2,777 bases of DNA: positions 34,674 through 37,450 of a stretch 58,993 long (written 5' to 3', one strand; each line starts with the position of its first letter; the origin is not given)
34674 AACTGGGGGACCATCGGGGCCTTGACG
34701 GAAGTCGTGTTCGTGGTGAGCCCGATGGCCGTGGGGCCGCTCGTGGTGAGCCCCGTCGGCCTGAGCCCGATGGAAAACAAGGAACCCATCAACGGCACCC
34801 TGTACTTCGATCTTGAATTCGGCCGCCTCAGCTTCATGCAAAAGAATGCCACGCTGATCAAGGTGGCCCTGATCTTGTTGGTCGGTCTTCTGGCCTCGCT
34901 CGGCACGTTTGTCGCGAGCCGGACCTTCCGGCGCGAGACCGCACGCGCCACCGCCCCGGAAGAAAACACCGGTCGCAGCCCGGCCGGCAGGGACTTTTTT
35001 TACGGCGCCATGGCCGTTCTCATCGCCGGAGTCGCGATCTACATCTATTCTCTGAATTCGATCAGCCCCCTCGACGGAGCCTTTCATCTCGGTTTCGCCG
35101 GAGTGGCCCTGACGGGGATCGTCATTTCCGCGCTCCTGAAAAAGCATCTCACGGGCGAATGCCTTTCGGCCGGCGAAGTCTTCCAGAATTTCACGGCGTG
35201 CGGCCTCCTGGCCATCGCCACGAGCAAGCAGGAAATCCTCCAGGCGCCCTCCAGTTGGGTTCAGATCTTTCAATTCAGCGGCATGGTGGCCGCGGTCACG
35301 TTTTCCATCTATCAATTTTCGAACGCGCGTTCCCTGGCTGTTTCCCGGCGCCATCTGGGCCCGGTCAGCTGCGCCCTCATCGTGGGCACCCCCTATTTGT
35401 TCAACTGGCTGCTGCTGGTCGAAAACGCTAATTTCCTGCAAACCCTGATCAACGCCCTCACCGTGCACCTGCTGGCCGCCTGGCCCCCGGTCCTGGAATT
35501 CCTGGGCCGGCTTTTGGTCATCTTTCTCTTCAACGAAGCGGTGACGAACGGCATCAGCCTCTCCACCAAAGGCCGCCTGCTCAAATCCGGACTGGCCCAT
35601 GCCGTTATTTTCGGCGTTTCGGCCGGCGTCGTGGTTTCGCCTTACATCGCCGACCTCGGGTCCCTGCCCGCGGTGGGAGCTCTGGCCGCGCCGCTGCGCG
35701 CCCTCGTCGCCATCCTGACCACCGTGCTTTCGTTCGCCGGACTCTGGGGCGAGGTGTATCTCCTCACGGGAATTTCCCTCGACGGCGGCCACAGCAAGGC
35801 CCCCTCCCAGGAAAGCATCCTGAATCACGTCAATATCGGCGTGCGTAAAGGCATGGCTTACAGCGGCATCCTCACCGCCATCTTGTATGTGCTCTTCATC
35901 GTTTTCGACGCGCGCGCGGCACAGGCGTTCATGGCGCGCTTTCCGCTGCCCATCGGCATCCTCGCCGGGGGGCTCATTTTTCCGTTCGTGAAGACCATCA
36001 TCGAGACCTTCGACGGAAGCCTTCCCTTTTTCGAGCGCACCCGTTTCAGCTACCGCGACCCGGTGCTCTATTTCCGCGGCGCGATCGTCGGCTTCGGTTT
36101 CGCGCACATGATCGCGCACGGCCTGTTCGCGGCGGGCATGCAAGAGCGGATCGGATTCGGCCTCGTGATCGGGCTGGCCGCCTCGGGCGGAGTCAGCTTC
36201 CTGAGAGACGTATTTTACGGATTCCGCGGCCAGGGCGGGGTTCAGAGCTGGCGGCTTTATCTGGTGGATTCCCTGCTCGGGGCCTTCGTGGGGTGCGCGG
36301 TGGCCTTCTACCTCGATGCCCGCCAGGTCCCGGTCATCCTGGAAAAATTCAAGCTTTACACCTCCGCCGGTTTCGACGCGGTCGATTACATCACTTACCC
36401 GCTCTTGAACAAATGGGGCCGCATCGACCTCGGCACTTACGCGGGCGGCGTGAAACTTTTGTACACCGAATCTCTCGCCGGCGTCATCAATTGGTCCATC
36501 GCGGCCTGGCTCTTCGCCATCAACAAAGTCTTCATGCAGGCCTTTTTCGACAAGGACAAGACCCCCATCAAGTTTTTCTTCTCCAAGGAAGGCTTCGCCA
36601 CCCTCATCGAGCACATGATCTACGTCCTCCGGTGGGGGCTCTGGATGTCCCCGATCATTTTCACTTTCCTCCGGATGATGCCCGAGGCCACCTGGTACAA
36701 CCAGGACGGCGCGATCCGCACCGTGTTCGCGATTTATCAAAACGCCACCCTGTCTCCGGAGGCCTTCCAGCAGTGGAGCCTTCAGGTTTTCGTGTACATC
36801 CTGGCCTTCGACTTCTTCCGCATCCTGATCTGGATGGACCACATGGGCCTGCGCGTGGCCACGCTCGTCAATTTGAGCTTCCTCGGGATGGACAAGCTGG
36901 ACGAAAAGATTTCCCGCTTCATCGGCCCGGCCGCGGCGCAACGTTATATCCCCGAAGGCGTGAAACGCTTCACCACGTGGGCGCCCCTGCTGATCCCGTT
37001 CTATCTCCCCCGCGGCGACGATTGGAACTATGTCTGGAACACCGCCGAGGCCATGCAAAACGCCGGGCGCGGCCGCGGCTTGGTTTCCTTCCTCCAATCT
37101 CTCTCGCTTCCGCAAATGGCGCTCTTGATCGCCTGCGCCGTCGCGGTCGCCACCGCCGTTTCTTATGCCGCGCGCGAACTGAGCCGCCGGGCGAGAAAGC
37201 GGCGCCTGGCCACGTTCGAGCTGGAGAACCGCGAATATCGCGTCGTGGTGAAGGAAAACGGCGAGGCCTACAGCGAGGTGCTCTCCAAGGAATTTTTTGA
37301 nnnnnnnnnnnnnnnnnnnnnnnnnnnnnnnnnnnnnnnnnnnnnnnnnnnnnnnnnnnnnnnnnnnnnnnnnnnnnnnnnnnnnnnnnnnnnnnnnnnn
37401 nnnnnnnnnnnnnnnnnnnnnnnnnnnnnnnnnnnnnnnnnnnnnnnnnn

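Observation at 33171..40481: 2436-aa giant: exported triple repeat, ~20-TM block and GH94-like phosphorylase, with no room for a conventional glycosyltransferase domain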

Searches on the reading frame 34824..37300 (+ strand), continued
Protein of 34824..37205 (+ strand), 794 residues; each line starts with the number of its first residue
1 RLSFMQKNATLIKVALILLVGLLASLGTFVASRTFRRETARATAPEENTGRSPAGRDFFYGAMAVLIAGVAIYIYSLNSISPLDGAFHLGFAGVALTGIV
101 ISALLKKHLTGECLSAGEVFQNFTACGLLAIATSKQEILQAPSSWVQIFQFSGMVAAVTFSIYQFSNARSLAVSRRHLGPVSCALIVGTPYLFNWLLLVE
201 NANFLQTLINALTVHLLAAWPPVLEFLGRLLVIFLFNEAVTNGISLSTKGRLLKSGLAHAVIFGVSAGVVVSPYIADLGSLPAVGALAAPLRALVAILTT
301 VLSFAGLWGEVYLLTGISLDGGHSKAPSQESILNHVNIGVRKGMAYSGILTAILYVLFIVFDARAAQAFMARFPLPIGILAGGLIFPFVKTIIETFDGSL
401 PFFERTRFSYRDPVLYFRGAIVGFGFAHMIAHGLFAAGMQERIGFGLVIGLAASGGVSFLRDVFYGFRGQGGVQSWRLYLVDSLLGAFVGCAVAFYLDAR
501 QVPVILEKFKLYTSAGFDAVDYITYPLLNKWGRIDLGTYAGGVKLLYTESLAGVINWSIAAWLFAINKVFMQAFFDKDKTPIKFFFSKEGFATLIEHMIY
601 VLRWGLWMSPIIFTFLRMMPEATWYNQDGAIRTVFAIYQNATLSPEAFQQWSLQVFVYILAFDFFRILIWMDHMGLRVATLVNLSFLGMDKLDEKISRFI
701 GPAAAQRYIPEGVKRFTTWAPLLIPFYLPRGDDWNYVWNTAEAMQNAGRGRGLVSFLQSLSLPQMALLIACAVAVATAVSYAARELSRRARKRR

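Call 69: search_solved_structures(query=L062:2951-5320:+, max_evalue=1e-20)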
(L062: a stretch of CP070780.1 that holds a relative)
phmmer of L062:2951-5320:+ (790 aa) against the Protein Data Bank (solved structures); distinct sequences matched with E-value up to 1e-20: 19.
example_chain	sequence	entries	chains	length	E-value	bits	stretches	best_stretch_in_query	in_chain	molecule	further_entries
8rf9_A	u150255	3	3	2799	2e-159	535.5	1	6-741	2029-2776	Cyclic beta 1-2 glucan synthetase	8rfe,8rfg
8rf0_A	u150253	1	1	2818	2e-159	535.5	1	6-741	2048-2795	Cyclic beta-(1,2)-glucan synthase NdvB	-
8ho9_A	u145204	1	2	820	1.4e-145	489.7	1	7-789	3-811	Cellobiose phosphorylase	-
8hob_A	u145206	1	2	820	4.5e-145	488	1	7-789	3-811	Cellobiose phosphorylase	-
3qde_A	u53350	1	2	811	1.8e-144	486.1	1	7-789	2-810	Cellobiose phosphorylase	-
8ho7_A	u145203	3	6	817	5.8e-144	484.4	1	7-789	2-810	Cellobiose phosphorylase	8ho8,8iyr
1v7v_A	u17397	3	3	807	1.1e-121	410.7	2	410-768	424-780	chitobiose phosphorylase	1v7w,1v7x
3s4c_A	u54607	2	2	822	1.4e-115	390.5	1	7-776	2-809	Lactose Phosphorylase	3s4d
3rrs_A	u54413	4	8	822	1.3e-114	387.3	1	7-776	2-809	Cellobiose phosphorylase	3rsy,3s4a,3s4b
8bou_A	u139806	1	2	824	1.1e-112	381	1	6-770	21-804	N,N'-diacetylchitobiose phosphorylase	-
2cqs_A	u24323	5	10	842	4.1e-111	375.7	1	7-775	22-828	Cellobiose Phosphorylase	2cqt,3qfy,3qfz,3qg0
3afj_A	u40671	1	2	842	4.7e-111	375.5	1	7-775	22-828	Cellobiose Phosphorylase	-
3act_A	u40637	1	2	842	4.2e-110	372.4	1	7-775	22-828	Cellobiose Phosphorylase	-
3acs_A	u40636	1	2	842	5.6e-110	371.9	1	7-775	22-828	Cellobiose Phosphorylase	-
4zle_A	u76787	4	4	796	1.9e-73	251.1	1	72-789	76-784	Putative b-glycan phosphorylase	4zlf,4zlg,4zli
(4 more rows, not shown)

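Call 76: list_cluster_members(proteins=[P0017, P0018, P0023, P0028, P0029, P0032, P0039, P0044, P0047, P0050])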
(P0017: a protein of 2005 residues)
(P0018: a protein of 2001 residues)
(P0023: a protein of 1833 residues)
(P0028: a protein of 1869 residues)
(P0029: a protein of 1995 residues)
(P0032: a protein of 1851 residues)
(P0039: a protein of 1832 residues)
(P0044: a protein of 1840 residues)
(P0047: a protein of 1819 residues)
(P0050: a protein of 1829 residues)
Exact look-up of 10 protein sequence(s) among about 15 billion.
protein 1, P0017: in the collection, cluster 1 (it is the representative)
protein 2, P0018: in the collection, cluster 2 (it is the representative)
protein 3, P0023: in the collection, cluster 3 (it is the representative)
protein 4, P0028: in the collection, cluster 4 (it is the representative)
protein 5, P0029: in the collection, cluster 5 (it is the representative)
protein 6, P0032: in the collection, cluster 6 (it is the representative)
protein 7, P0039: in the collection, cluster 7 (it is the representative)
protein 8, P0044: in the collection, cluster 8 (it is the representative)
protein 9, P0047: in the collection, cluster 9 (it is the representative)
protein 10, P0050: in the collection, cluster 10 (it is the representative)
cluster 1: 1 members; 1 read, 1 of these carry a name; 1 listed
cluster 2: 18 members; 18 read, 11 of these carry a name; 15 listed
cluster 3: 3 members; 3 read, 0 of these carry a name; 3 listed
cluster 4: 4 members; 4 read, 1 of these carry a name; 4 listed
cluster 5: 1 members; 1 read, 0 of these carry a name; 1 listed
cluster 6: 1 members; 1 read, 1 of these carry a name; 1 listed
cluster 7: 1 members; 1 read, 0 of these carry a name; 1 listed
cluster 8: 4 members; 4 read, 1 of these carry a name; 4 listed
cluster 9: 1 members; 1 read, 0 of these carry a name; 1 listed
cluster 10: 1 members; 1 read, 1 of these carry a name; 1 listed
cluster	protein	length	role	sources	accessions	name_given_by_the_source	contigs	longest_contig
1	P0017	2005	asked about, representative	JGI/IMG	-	cyclic beta-1,2-glucan synthetase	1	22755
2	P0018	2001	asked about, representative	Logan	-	-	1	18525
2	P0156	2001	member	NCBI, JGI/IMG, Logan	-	cyclic beta-1,2-glucan synthetase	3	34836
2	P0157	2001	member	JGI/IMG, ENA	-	cyclic beta-1,2-glucan synthetase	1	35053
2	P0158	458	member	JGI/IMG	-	cyclic beta-1,2-glucan synthetase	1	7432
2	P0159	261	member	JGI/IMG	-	cyclic beta-1,2-glucan synthetase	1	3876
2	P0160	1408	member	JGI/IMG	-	cyclic beta-1,2-glucan synthetase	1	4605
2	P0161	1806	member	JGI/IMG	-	cyclic beta-1,2-glucan synthetase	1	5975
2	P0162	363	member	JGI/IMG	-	hypothetical protein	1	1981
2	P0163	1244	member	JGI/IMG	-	cyclic beta-1,2-glucan synthetase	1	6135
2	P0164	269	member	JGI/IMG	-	cyclic beta-1,2-glucan synthetase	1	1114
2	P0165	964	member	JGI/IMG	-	cyclic beta-1,2-glucan synthetase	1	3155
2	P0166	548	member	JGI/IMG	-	cyclic beta-1,2-glucan synthetase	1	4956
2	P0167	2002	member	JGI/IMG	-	-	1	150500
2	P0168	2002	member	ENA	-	-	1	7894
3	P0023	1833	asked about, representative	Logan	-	-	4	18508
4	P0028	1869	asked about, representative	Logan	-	-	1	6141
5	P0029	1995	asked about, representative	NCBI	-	-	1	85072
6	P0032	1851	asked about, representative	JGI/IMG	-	cyclic beta-1,2-glucan synthetase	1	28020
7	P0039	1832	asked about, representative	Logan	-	-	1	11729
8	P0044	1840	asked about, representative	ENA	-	-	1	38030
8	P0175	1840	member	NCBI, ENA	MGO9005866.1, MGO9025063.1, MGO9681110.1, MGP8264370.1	MAG: GH36-type glycosyl hydrolase domain-containing protein [Beijerinckiaceae bacterium]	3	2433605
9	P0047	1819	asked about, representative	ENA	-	-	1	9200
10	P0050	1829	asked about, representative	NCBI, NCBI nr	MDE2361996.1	MAG: glycosyl transferase family 36 [Hyphomicrobiales bacterium] | glycosyl transferase family 36 [Hyphomicrobiales bacterium]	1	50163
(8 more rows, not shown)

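Call 77: find_encoding_contigs(protein=P0175, flank=10000, max_places=2)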
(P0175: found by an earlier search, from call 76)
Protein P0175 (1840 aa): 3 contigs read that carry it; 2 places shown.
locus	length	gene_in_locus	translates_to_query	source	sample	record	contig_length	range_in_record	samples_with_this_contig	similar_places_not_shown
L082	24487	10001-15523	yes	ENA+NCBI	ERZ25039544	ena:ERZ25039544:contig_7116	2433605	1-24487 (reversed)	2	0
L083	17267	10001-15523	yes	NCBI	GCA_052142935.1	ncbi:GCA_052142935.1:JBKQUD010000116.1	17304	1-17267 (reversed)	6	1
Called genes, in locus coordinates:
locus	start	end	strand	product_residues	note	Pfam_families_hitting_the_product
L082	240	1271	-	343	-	PF06144:DNA_pol3_delta (weak)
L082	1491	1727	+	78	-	PF01197:Ribosomal_L31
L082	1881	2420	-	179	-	PF07323:DUF1465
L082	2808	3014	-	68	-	PF06698:DUF1192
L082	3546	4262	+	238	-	PF06242:TrcR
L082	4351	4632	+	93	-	-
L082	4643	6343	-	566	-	PF13600:DUF4140, PF13598:DUF4139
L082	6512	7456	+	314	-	PF00892:EamA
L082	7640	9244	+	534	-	PF00999:Na_H_Exchanger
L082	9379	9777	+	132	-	PF03625:DUF302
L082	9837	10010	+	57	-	-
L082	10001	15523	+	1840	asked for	PF06165:GH94_b-supersand, PF17167:Glyco_hydro_94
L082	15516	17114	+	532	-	PF00890:FAD_binding_2 (faint), PF01266:DAO (weak), PF01593:Amino_oxidase, PF01946:Thi4 (weak), PF13450:NAD_binding_8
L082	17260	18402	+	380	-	PF14294:DUF4372, PF01609:DDE_Tnp_1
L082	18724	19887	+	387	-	PF14294:DUF4372, PF01609:DDE_Tnp_1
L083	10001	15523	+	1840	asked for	PF06165:GH94_b-supersand, PF17167:Glyco_hydro_94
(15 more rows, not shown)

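Call 86: search_solved_structures(query=L001:15903-17978:+, max_evalue=1)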
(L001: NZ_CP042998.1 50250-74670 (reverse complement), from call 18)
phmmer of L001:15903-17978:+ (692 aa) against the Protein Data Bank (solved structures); distinct sequences matched with E-value up to 1: 1.
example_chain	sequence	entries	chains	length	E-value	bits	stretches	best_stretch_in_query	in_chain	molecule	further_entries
8xuj_A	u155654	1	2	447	0.0011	20.7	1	236-433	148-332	Membrane protein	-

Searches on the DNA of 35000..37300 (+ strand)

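Call 17: search_dna_similar(query=window:35000-37300:+, collection=plasmids, mode=near)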
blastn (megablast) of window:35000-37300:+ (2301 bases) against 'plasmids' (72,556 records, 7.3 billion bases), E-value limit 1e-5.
Records with a match: 2; places in all: 2; records where one place covers at least 80% of the query: 0.
Best place of each record, by identity: 60-80% 2.
By first word of the organism name: Aquisphaera 1; Paludisphaera 1.
By predicted mobility (MOB-suite, as given by PLSDB): non-mobilizable 2.
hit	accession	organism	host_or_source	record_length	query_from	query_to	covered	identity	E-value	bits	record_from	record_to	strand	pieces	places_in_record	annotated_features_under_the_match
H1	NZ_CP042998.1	Aquisphaera giovannonii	-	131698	1609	2029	18%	74.8%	9e-42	180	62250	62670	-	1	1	hypothetical protein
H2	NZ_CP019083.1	Paludisphaera borealis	-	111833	1631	2057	19%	73.2%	4e-30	141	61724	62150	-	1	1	hypothetical protein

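Call 18: get_annotated_region(hit=H1, flank=12000)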
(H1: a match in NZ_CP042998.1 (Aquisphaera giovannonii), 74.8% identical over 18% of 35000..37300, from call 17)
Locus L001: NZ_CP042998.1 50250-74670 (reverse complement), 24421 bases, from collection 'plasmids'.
description: Aquisphaera giovannonii strain OJF2 plasmid pOJF2_1, complete sequence
organism: Aquisphaera giovannonii (NCBI taxid 406548)
taxonomy: Bacteria; Planctomycetota; Planctomycetia; Isosphaerales; Isosphaeraceae; Aquisphaera; Aquisphaera giovannonii
host: -; source: -; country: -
typing (MOB-suite, as given by PLSDB): non-mobilizable; replicon rep_cluster_171
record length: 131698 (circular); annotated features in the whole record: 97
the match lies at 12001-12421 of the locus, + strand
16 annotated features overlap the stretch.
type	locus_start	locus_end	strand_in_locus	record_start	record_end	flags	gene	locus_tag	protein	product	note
CDS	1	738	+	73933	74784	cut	-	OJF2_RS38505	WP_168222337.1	alpha/beta hydrolase-fold protein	-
CDS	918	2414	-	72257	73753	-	kaiC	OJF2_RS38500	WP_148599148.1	circadian clock protein KaiC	-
CDS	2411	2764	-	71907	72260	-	-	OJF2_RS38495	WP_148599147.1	circadian clock KaiB family protein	GO:0048511 - rhythmic process [Evidence IEA]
CDS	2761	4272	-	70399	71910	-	-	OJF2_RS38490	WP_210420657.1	ATP-binding protein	-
CDS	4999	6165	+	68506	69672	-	-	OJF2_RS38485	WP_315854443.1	Re/Si-specific NAD(P)(+) transhydrogenase subunit alpha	GO:1902600 - proton transmembrane transport [Evidence IEA]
CDS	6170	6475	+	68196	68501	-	-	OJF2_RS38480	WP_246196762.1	NAD(P) transhydrogenase subunit alpha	-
CDS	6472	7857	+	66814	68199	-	-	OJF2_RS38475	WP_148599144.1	NAD(P)(+) transhydrogenase (Re/Si-specific) subunit beta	-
CDS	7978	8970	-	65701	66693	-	-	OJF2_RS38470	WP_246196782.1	nucleoside hydrolase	-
CDS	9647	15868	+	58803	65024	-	-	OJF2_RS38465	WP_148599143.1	hypothetical protein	-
CDS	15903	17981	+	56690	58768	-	-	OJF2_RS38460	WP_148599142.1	hypothetical protein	-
CDS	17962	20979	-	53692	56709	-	-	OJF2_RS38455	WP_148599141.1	M56 family metallopeptidase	-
CDS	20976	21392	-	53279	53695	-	-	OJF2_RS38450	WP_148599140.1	BlaI/MecI/CopY family transcriptional regulator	GO:0045892 - negative regulation of DNA-templated transcription [Evidence IEA]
CDS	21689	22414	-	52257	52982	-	-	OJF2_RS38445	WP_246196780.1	PEP-CTERM sorting domain-containing protein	-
CDS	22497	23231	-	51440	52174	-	-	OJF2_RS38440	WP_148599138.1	ferritin-like domain-containing protein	-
CDS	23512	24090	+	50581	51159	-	-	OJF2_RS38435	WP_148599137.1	sigma-70 family RNA polymerase sigma factor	GO:0006352 - DNA-templated transcription initiation [Evidence IEA]; GO:0006355 - regulation of DNA-templated ...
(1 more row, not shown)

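Call 91: get_annotated_region(hit=H2, flank=9000)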
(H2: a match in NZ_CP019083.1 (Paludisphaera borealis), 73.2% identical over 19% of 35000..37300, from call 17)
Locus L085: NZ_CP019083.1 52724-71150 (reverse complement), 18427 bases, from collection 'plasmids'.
description: Paludisphaera borealis strain PX4 plasmid PALBO1, complete sequence
organism: Paludisphaera borealis (NCBI taxid 1387353)
taxonomy: Bacteria; Planctomycetota; Planctomycetia; Isosphaerales; Isosphaeraceae; Paludisphaera; Paludisphaera borealis
host: -; source: -; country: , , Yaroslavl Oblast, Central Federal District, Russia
typing (MOB-suite, as given by PLSDB): non-mobilizable; replicon rep_cluster_171
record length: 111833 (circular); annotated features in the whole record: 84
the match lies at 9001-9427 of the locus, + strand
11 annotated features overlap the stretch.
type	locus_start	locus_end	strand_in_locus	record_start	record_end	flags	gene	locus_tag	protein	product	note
CDS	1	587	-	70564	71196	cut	-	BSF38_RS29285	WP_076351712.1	cytochrome c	-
CDS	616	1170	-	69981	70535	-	-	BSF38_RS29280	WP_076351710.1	DUF3341 domain-containing protein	-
CDS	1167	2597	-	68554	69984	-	nrfD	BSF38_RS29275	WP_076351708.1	NrfD/PsrC family molybdoenzyme membrane anchor subunit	-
CDS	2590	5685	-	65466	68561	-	-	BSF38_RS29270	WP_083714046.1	TAT-variant-translocated molybdopterin oxidoreductase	-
CDS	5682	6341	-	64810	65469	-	-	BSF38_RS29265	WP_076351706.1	cytochrome c3 family protein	-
CDS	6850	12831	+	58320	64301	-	-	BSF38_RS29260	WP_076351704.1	hypothetical protein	-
CDS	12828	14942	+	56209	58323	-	-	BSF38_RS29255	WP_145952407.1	hypothetical protein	-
CDS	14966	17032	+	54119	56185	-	-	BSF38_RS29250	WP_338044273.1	prolyl oligopeptidase family serine peptidase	GO:0006508 - proteolysis [Evidence IEA]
CDS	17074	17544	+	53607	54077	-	-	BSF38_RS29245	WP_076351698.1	nuclear transport factor 2 family protein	-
CDS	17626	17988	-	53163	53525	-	-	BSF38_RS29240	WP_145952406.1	hypothetical protein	-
CDS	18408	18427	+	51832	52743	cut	-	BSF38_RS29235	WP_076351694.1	dihydrodipicolinate synthase family protein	GO:0009436 - glyoxylate catabolic process [Evidence IEA]; GO:0071704 - organic substance metabolic process [Evidence ...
